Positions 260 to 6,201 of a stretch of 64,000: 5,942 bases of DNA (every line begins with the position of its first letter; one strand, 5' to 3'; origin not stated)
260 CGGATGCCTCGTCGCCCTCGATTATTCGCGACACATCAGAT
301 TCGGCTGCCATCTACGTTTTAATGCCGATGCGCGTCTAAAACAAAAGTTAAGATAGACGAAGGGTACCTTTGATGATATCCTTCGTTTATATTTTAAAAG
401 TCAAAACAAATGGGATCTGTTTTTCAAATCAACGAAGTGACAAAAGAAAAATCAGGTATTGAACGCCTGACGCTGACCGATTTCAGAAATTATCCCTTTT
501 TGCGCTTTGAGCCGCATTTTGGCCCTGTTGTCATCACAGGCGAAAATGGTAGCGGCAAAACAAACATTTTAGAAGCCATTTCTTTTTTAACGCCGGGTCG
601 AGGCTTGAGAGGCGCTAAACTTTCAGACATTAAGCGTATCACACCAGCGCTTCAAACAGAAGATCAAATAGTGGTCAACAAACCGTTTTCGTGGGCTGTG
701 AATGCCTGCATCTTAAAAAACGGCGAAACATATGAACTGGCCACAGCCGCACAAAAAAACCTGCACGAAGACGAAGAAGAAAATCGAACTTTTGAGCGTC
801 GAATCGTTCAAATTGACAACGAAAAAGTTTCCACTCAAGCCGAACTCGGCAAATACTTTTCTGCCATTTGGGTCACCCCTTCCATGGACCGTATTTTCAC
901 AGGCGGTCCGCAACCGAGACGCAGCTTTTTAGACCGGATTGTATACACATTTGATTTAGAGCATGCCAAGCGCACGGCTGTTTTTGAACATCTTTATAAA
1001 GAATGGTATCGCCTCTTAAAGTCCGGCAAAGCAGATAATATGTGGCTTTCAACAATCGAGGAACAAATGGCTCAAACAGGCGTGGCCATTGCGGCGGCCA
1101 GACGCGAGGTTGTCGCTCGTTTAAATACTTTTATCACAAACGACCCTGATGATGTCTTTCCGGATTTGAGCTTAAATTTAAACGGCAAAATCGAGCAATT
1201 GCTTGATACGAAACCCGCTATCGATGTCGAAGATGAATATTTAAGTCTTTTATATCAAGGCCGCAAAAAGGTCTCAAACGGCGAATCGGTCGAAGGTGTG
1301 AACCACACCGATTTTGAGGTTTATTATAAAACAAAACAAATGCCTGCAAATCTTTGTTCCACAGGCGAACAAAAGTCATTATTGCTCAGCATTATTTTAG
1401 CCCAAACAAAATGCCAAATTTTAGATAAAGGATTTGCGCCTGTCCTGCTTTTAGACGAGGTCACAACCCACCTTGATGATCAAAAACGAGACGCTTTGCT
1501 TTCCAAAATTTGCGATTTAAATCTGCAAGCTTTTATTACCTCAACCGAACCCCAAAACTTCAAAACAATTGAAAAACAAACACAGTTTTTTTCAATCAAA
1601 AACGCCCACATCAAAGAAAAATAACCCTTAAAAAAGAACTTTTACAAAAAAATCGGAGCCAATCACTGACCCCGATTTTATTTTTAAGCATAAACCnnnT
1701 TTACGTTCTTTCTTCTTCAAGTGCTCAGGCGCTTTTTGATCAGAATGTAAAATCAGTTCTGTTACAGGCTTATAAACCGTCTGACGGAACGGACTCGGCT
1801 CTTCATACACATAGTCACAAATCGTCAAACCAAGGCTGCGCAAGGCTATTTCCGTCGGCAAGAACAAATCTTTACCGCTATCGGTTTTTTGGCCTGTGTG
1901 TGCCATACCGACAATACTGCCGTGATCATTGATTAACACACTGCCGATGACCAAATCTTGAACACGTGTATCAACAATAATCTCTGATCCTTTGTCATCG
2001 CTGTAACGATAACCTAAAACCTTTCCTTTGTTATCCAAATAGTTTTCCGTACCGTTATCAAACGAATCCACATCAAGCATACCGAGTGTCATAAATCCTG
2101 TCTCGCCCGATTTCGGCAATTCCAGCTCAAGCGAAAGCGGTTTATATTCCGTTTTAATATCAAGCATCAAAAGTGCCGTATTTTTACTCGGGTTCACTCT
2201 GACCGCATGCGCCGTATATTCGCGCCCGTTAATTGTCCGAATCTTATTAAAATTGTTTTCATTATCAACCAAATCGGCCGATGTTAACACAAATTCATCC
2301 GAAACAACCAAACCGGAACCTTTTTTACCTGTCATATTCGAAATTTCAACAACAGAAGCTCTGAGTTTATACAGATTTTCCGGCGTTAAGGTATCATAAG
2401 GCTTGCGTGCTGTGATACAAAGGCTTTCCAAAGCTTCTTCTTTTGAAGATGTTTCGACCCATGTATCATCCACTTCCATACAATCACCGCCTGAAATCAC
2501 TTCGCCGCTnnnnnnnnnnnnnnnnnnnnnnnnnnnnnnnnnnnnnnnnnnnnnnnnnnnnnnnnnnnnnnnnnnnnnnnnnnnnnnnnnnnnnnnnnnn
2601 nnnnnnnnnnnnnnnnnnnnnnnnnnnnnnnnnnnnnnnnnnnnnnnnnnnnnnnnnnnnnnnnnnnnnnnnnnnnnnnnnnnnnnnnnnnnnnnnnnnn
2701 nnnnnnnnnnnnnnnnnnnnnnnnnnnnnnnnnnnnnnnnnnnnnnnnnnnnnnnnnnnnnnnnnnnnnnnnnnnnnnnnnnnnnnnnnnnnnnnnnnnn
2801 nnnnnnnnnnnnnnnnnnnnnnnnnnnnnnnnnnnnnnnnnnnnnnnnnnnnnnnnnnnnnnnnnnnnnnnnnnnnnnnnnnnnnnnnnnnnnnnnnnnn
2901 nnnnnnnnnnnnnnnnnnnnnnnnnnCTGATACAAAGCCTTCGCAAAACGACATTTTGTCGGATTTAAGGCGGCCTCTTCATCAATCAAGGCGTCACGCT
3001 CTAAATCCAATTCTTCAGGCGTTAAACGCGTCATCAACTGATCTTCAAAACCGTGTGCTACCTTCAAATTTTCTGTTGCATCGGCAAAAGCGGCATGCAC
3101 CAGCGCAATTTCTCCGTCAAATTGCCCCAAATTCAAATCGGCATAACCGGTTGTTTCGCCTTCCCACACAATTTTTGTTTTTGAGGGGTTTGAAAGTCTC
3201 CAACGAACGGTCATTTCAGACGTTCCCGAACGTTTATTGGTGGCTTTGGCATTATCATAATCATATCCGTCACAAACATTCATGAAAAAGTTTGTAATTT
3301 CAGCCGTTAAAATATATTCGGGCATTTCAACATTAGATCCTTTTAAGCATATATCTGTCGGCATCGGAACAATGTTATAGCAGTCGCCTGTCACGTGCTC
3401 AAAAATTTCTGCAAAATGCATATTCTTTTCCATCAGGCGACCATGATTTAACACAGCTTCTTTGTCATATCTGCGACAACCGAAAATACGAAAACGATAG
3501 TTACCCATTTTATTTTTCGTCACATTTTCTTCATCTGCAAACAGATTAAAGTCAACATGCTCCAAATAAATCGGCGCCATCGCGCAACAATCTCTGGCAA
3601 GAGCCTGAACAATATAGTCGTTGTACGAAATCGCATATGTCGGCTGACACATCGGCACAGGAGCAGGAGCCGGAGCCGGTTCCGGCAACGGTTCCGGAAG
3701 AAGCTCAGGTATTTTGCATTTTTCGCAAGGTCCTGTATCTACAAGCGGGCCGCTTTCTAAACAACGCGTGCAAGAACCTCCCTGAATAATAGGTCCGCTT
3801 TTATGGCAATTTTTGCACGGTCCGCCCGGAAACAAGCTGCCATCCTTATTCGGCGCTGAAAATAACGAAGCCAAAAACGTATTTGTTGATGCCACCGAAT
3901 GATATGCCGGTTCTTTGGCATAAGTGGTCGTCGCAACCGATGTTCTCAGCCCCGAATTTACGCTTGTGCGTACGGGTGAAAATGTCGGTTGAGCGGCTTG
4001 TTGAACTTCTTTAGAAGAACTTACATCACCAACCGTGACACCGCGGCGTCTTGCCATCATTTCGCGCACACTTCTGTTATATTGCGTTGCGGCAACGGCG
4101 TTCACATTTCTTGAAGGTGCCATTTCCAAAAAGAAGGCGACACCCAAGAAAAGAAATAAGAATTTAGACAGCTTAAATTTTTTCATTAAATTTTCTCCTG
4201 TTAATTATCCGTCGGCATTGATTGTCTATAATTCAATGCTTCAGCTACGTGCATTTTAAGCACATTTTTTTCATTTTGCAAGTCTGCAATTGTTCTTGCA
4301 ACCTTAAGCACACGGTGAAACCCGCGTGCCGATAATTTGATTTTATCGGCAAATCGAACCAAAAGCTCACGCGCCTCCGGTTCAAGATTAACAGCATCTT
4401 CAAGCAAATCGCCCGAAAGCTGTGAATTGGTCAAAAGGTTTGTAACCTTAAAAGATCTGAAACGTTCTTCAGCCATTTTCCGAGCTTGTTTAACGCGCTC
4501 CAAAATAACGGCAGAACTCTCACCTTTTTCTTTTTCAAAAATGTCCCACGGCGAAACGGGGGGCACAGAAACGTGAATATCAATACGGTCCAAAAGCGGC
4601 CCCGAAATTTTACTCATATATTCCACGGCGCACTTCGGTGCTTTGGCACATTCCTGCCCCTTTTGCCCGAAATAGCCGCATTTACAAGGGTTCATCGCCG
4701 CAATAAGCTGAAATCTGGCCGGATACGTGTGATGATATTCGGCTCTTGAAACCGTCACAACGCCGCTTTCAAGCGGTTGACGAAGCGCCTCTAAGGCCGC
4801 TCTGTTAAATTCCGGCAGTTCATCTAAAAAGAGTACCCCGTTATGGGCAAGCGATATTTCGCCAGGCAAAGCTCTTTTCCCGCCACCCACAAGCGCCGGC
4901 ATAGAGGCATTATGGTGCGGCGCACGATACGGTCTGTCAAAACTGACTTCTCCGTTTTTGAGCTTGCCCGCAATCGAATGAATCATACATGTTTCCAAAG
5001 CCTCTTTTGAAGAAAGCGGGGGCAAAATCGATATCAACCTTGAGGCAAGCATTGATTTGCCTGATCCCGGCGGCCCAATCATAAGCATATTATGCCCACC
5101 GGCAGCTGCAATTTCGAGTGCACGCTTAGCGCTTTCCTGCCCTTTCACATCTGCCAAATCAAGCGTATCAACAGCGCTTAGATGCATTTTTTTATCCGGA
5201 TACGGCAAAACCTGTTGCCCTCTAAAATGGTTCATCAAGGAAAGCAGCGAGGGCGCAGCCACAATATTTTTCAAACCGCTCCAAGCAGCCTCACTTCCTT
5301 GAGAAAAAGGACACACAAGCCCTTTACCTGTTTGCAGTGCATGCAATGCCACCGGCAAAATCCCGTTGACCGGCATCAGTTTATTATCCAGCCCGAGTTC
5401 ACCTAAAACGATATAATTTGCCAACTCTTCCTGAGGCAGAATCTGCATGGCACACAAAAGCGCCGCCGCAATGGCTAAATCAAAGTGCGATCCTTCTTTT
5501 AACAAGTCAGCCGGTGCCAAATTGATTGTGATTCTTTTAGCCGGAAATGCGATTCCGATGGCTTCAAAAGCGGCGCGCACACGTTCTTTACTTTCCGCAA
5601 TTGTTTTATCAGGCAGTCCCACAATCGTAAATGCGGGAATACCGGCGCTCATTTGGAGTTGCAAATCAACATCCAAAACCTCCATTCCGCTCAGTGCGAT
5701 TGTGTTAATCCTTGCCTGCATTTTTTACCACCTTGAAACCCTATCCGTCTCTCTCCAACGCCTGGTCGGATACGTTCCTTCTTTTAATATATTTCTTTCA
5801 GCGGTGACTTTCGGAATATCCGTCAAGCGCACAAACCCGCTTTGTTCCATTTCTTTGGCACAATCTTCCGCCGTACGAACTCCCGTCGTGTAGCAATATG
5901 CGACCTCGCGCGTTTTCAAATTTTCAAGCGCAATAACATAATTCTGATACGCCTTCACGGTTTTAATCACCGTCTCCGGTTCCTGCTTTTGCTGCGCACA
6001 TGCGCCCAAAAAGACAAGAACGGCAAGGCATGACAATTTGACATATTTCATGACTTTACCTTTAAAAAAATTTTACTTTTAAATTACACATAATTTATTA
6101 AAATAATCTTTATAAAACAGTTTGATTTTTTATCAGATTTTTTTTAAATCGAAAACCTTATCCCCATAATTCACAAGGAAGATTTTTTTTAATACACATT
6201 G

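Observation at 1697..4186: Secreted 829-aa protein whose C-terminal trypsin-fold domain has all three catalytic positions substituted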

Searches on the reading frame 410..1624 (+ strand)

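Call 20: search_protein_families(library=pfam, proteins=[window:410-1624:+], max_evalue=1)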
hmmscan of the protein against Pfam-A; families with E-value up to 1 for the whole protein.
window:410-1624:+ (404 aa): 10 families
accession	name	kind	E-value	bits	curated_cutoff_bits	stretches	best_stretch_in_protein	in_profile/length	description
PF02463.25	SMC_N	-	7.4e-22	78.3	40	1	17-400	2-218/220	RecF/RecN/SMC N terminal domain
PF13304.12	AAA_21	-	3.2e-11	44.3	27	1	41-363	3-279/304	AAA domain, putative AbiEii toxin, Type IV TA system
PF13476.12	AAA_23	-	2.1e-10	42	27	1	19-149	1-120/201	AAA domain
PF13175.12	AAA_15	-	0.00032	20.9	32.1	1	17-60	3-46/374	AAA ATPase domain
PF00005.33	ABC_tran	-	0.0013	19.8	25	1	40-73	14-51/137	ABC transporter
PF13555.12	AAA_29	-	0.0014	18.7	27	1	38-60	23-45/61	P-loop containing region of AAA domain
PF20720.3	nSTAND3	-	0.0047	17.1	27.2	1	40-88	20-69/155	Novel STAND NTPase 3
PF19805.5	DUF6288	-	0.02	14.5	26.3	1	103-187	282-360/402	Family of unknown function (DUF6288)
PF13401.12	AAA_22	-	0.036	14.8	27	0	38-56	6-24/130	AAA domain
PF13191.12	AAA_16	-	0.072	14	32.6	1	38-58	25-45/167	AAA ATPase domain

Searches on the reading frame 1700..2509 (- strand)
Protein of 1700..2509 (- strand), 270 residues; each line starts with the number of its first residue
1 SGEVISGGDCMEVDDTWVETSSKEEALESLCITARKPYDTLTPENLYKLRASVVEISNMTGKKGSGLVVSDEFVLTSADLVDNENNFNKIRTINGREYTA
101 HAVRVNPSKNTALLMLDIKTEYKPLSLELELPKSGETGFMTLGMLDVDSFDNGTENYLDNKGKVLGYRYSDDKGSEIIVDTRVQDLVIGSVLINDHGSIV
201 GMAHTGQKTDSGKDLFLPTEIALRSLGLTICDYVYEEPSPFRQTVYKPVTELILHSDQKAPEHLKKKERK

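Call 21: predict_structure(alignment_id=A2)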
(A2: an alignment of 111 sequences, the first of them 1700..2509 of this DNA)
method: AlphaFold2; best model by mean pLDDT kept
length: 270 residues; sequences in the alignment: 111
mean_pLDDT: 79.8   pTM: 0.72
mean pLDDT of the five models: 79.8, 76.6, 76.5, 76.5, 75.3
residues with pLDDT >= 90: 90; 70-90: 122; 50-70: 38; < 50: 20
segments of 3 or more residues with pLDDT < 50: 1-15
pLDDT, mean of each block of 10 residues (from residue 1): 40 45 64 82 87 90 90 92 89 90 92 93 82 92 75 71 91 89 74 92 86 90 89 68 55 71 77
secondary structure, 60 per line:
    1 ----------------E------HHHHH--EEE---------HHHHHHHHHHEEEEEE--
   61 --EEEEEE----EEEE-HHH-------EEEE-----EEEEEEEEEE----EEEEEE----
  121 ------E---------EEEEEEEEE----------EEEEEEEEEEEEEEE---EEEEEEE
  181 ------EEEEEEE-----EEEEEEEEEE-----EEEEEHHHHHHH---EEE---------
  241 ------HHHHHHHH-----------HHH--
elements in order: H24-28 E31-33 H43-52 E53-58 E63-68 E73-76 E88-91 E97-106 E111-116 E137-145 E156-170 E174-180 E187-193 E199-208 E214-218 H219-225 E229-231 H247-254
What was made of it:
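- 2387..2506 (-): Conserved pre-protease segment containing VDDTW and C590 (aa 561-600). Low pLDDT in the model (call 21).
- Checked: The AlphaFold2 model of aa 560-829 has pLDDT 79.8 (call 21).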

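Call 24: fold_search(model_id=the predicted structure, library=pdb)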
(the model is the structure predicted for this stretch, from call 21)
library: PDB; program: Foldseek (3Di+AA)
matches with E <= 10: 1413; with E <= 0.001: 867
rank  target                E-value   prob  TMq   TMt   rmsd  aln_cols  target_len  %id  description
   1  7sjy_B                1.1e-10  1.00  0.53  0.47   4.0       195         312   20  Crystal structure of Clostridium thermocellum RsgI9 S1C-NTF2 bi-domain (released 2022-03-02)
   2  7sjy_A                1.9e-10  1.00  0.53  0.46   4.0       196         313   21  Crystal structure of Clostridium thermocellum RsgI9 S1C-NTF2 bi-domain (released 2022-03-02)
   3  3k6z_B                7.3e-10  1.00  0.52  0.70   6.1       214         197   18  Crystal structure of Rv3671c protease, inactive form (released 2010-10-13)
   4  3lh1                  1.4e-09  1.00  0.50  0.65   5.0       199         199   16  Q191A mutant of the DegS-deltaPDZ (released 2010-08-25)
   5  3k6z_A                1.5e-09  1.00  0.48  0.63   6.8       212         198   17  Crystal structure of Rv3671c protease, inactive form (released 2010-10-13)
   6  2qf0_B                1.7e-09  1.00  0.51  0.63   5.3       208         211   16  Structure of the delta PDZ truncation of the DegS protease (released 2007-12-11)
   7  2r3y_C                1.7e-09  1.00  0.49  0.48   5.6       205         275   15  Crystal structure of the DegS protease in complex with the YWF activating peptide (released 2007-11-27)
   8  2qf3_B                1.8e-09  1.00  0.50  0.64   5.4       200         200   16  Structure of the delta PDZ truncation of the DegS protease (released 2007-12-11)
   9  2r3y_B                2.0e-09  1.00  0.49  0.48   5.8       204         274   14  Crystal structure of the DegS protease in complex with the YWF activating peptide (released 2007-11-27)
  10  3lgv_B                2.4e-09  1.00  0.51  0.64   5.3       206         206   17  H198P mutant of the DegS-deltaPDZ protease (released 2010-08-25)
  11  2r3u_A                2.5e-09  1.00  0.50  0.64   5.3       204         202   17  Crystal structure of the PDZ deletion mutant of DegS (released 2007-11-27)
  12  3lt3_A                3.5e-09  1.00  0.50  0.63   7.6       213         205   18  Crystal structure of Rv3671c from M. tuberculosis H37Rv, Ser343Ala mutant, inactive form (released 2010-11-03)
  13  3lgv_C                3.5e-09  1.00  0.48  0.61   7.1       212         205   17  H198P mutant of the DegS-deltaPDZ protease (released 2010-08-25)
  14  3lgi_A                3.9e-09  1.00  0.50  0.60   5.3       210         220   15  Structure of the protease domain of DegS (DegS-deltaPDZ) at 1.65 A (released 2010-08-25)
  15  4rqy_A                4.1e-09  1.00  0.48  0.44   5.9       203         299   17  RE-REFINED STRUCTURE OF 1TE0 - STRUCTURAL ANALYSIS of DEGS, A STRESS SENSOR OF THE BACTERIAL PERIPLASM (released 2015-03-11)
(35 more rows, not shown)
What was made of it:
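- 1811..2386 (-): HtrA/S1C-fold pseudoprotease domain (aa 601-792). Foldseek E about 1e-10 (call 24).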

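Call 29: search_solved_structures(query=A2, max_evalue=0.01, show_alignments=4)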
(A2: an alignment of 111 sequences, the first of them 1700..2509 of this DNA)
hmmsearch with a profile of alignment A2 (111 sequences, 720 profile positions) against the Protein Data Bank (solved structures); distinct sequences matched with E-value up to 0.01: 0.
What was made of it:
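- Tried and rejected: No hit at E<=0.01 (call 29).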

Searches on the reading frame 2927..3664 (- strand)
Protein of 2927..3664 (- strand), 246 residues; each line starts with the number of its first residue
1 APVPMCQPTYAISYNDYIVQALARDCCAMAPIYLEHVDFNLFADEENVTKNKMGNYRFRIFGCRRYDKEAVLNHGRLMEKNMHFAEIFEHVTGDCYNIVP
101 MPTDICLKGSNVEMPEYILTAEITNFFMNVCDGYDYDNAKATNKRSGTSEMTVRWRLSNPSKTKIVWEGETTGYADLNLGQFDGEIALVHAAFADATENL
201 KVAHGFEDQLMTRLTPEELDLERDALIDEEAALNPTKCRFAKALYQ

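Call 20: search_protein_families(library=pfam, proteins=[window:2927-3664:-], max_evalue=1)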
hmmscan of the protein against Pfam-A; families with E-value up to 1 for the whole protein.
window:2927-3664:- (246 aa): 0 families
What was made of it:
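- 2942..3634 (-): Conserved central alpha/beta domain with an LptE/CsgG/PelC/PqiC/LpoB-like fold (aa 185-415). No Pfam hit (call 20).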

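Call 23: predict_structure(alignment_id=A3)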
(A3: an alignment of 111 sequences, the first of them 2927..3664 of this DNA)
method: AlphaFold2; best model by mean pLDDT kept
length: 246 residues; sequences in the alignment: 111
mean_pLDDT: 79.7   pTM: 0.77
mean pLDDT of the five models: 79.7, 79.3, 77.6, 77.0, 74.5
residues with pLDDT >= 90: 124; 70-90: 56; 50-70: 32; < 50: 34
segments of 3 or more residues with pLDDT < 50: 1-11, 54-76
pLDDT, mean of each block of 10 residues (from residue 1): 41 55 84 93 57 42 37 46 93 96 88 95 88 73 86 97 97 92 88 97 96 96 94 87 70
secondary structure, 60 per line:
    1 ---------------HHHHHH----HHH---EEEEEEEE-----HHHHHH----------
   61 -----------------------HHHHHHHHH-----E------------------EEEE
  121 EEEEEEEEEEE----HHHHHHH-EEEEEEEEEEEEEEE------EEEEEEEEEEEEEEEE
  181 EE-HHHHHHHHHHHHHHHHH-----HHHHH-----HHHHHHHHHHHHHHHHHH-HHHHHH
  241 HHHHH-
elements in order: H16-21 E32-39 H45-50 H84-92 E117-131 H136-142 E144-158 E165-182 H184-200 H206-210 H216-233 H235-245
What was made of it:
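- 2942..3634 (-): AlphaFold2 model of aa 175-420, pLDDT 79.7 (call 23).
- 3431..3511 (-): Near-invariant loop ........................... (aa 226-252) inside the central domain. It is the most conserved stretch of the protein. Modelled with pLDDT below 50 in the isolated domain (call 23).
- The most conserved element of the protein, the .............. loop, is not explained by this model and is poorly modelled (call 23).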

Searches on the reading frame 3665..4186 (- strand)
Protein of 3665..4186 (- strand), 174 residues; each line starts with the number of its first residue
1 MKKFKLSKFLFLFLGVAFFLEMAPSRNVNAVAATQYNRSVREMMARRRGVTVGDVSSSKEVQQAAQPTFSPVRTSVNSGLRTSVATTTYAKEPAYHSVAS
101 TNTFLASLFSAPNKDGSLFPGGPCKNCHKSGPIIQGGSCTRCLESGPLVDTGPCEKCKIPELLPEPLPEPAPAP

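Call 20: search_protein_families(library=pfam, proteins=[window:3665-4186:-], max_evalue=1)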
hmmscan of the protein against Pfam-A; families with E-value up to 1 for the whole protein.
window:3665-4186:- (174 aa): 0 families
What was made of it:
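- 3707..3856 (-): Three tandem 14-15-aa G-x-C-x-x-C repeats (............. / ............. / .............), aa 111-160. Copy number varies between homologues. No Pfam family matches (call 20).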

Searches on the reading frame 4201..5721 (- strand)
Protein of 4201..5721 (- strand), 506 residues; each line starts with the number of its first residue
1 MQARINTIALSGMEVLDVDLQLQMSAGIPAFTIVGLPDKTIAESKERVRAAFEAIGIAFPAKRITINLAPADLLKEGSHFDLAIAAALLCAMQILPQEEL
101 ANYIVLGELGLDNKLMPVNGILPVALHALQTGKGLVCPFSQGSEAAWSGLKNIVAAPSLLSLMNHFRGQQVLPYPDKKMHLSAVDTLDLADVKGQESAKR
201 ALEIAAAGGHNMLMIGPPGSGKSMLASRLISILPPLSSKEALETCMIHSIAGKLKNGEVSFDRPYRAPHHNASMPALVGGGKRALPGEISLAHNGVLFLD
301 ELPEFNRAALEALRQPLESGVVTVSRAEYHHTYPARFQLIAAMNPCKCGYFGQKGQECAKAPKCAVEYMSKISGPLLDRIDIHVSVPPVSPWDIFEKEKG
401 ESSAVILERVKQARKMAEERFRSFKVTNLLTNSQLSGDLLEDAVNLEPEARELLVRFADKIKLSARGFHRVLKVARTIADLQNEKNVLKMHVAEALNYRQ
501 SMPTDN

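Call 20: search_protein_families(library=pfam, proteins=[window:4201-5721:-], max_evalue=1)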
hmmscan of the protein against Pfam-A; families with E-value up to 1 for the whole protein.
window:4201-5721:- (506 aa): 21 families
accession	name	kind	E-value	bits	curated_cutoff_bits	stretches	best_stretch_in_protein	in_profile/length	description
PF01078.27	Mg_chelatase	-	5.9e-96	320.2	20.3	1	188-390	1-203/207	Magnesium chelatase, subunit ChlI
PF13541.12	ChlI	-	2.9e-38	130.9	27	1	22-139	3-119/121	Subunit ChlI of Mg-chelatase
PF13335.12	Mg_chelatase_C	-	6.7e-29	100.8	26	1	400-499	1-94/94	Magnesium chelatase, subunit ChlI C-terminal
PF00493.29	MCM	-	1.7e-09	37.6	23.3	1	287-353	115-181/224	MCM P-loop domain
PF07728.20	AAA_5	-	2.5e-08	34.5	22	1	211-347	1-125/139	AAA domain (dynein-related subfamily)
PF00158.32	Sigma54_activat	-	1.6e-05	25.1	20.2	1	281-344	81-142/168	Sigma-54 interaction domain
PF00004.35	AAA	-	0.00022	22.1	21.2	1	212-309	1-73/131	ATPase family associated with various cellular activities (AAA)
PF13671.12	AAA_33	-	0.0029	18.3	27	1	213-230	3-20/143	AAA domain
PF13191.12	AAA_16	-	0.005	17.8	32.6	1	200-235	14-51/167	AAA ATPase domain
PF20030.5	bpMoxR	-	0.0059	16.1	27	1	199-232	21-54/205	MoxR domain in the MoxR-vWA-beta-propeller ternary systems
PF14532.12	Sigma54_activ_2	-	0.0092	16.7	25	0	199-230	11-42/138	Sigma-54 interaction domain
PF13401.12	AAA_22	-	0.01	16.6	27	1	212-234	8-30/130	AAA domain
PF00005.33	ABC_tran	-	0.017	16.2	25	1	208-236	10-38/137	ABC transporter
PF12775.13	AAA_7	-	0.017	15.1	25.8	1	202-234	26-58/181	P-loop containing dynein motor region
PF05496.18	RuvB_N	-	0.018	15.3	27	0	189-227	6-51/159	Holliday junction DNA helicase RuvB P-loop domain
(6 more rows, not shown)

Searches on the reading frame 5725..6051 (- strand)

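Call 20: search_protein_families(library=pfam, proteins=[window:5725-6051:-], max_evalue=1)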
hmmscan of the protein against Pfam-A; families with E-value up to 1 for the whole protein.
window:5725-6051:- (108 aa): 2 families
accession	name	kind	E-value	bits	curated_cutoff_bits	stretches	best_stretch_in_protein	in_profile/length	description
PF18688.6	DUF5638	-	0.031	15.1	39.8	1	24-79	49-95/104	Family of unknown function (DUF5638)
PF12202.14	OSR1_C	-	0.032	14.8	22.4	1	52-83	24-55/63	Oxidative-stress-responsive kinase 1 C-terminal domain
